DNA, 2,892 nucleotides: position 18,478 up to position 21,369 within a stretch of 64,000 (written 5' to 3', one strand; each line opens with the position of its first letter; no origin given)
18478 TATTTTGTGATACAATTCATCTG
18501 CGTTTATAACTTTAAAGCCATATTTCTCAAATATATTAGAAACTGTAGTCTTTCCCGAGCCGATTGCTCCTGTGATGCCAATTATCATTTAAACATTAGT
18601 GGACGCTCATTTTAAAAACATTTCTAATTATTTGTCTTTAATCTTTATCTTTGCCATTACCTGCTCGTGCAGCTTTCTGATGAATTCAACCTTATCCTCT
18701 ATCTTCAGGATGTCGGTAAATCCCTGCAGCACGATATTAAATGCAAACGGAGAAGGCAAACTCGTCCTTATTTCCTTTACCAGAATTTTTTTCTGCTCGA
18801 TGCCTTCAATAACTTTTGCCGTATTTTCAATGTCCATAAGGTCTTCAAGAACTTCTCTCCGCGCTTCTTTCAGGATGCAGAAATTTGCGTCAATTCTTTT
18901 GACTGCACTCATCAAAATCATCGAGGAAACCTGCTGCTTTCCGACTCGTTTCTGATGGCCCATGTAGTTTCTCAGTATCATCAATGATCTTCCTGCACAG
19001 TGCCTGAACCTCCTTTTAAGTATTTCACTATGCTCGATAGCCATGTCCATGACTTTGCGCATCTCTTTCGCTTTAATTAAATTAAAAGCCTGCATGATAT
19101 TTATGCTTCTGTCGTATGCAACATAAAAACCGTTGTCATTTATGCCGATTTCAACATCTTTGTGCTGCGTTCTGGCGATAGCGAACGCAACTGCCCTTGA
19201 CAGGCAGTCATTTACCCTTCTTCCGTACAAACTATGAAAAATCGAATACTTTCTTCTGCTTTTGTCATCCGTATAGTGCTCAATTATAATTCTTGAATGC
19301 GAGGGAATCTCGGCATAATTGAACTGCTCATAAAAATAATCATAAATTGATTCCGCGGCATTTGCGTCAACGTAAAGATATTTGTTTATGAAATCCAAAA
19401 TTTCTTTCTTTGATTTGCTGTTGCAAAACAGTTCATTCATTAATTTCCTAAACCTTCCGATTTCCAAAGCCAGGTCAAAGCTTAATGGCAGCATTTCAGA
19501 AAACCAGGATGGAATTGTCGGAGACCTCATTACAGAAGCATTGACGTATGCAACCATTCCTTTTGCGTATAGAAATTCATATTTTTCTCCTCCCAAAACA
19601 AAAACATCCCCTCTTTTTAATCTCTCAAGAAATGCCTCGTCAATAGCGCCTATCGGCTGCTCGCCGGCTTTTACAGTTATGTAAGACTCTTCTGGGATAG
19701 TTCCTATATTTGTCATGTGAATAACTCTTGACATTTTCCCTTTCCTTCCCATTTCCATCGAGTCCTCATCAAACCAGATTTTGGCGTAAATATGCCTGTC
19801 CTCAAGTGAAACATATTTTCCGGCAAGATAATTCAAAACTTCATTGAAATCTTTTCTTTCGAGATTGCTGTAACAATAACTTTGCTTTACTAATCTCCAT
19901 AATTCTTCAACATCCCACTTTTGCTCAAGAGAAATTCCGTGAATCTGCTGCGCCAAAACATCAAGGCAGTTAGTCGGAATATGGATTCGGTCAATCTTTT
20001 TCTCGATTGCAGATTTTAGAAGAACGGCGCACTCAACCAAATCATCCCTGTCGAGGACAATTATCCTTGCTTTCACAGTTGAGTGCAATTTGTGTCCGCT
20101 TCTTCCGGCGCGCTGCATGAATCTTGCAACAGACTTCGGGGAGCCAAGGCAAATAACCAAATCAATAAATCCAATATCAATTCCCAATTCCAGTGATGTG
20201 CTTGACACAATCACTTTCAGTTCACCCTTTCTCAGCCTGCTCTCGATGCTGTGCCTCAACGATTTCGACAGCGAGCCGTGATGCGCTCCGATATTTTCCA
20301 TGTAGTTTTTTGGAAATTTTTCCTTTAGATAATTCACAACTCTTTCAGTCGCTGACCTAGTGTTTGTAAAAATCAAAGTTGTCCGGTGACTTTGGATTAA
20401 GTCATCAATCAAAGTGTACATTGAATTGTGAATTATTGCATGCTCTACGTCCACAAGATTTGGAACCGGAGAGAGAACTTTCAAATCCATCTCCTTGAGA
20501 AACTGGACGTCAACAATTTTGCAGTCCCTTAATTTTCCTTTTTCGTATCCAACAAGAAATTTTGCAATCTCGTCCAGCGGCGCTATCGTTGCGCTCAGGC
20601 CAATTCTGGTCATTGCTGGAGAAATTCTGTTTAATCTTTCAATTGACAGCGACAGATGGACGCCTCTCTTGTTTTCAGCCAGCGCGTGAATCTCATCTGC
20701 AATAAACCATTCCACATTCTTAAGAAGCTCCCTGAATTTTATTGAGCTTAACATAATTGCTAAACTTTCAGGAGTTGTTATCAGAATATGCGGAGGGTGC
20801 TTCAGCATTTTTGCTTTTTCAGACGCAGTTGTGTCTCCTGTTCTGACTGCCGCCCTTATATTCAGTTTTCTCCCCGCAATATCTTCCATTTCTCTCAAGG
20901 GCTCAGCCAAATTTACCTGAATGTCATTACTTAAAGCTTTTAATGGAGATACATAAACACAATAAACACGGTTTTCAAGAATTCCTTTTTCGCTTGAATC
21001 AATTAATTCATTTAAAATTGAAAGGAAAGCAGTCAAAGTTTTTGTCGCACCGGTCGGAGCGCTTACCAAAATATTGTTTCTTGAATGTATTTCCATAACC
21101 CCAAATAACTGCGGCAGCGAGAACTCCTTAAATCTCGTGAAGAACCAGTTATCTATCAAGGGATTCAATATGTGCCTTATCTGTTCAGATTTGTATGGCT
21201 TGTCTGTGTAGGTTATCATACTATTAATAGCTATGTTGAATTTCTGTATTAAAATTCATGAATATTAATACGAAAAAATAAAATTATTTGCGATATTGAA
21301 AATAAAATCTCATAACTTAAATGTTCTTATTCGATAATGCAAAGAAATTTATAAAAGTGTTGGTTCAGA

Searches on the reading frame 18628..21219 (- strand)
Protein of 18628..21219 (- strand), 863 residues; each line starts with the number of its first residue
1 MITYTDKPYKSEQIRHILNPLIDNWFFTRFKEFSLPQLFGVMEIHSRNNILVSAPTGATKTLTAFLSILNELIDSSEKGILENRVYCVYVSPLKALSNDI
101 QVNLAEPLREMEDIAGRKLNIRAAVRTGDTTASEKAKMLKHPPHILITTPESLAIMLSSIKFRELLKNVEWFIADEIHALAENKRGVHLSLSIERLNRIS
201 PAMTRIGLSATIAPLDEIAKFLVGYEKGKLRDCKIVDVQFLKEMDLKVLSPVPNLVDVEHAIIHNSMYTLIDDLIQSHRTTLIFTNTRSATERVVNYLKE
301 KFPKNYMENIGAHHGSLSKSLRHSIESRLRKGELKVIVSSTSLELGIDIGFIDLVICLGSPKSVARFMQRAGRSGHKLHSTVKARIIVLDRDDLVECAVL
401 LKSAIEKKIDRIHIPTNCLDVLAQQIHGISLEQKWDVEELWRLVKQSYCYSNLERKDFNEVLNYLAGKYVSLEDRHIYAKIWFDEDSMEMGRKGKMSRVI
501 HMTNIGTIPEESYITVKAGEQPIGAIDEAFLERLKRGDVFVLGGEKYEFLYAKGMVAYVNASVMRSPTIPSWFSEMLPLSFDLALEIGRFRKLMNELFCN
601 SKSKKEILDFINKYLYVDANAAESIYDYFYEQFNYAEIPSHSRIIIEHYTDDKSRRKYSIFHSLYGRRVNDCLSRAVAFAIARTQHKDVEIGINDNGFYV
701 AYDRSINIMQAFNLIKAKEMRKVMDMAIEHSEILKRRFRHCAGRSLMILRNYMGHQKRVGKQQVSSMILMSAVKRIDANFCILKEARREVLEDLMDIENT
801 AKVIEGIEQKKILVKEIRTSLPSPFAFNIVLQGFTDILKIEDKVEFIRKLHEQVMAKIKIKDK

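Call 11: search_protein_families(library=pfam, proteins=[window:18628-21219:-], max_evalue=0.001)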
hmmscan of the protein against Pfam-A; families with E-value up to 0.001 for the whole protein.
window:18628-21219:- (863 aa): 6 families
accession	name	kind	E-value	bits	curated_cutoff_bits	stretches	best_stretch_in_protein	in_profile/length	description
PF08494.16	DEAD_assoc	-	5.5e-54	183.4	23.5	1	638-826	1-191/191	DEAD/H associated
PF19306.5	WH_Lhr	-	6.5e-36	123.7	27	1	406-565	5-164/168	Large helicase-related protein, winged helix domain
PF00270.35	DEAD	-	7.5e-27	94.5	26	1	42-214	9-163/167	DEAD/DEAH box helicase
PF00271.37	Helicase_C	-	1.7e-19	70.5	23.5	1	270-375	5-107/110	Helicase conserved C-terminal domain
PF04851.21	ResIII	-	3.6e-09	37.2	22.5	1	28-212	20-162/164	Type III restriction enzyme, res subunit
PF22590.2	Cas3-like_C_2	-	5.5e-05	23.8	27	1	279-374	3-101/106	CRISPR-associated nuclease/helicase Cas3, C-terminal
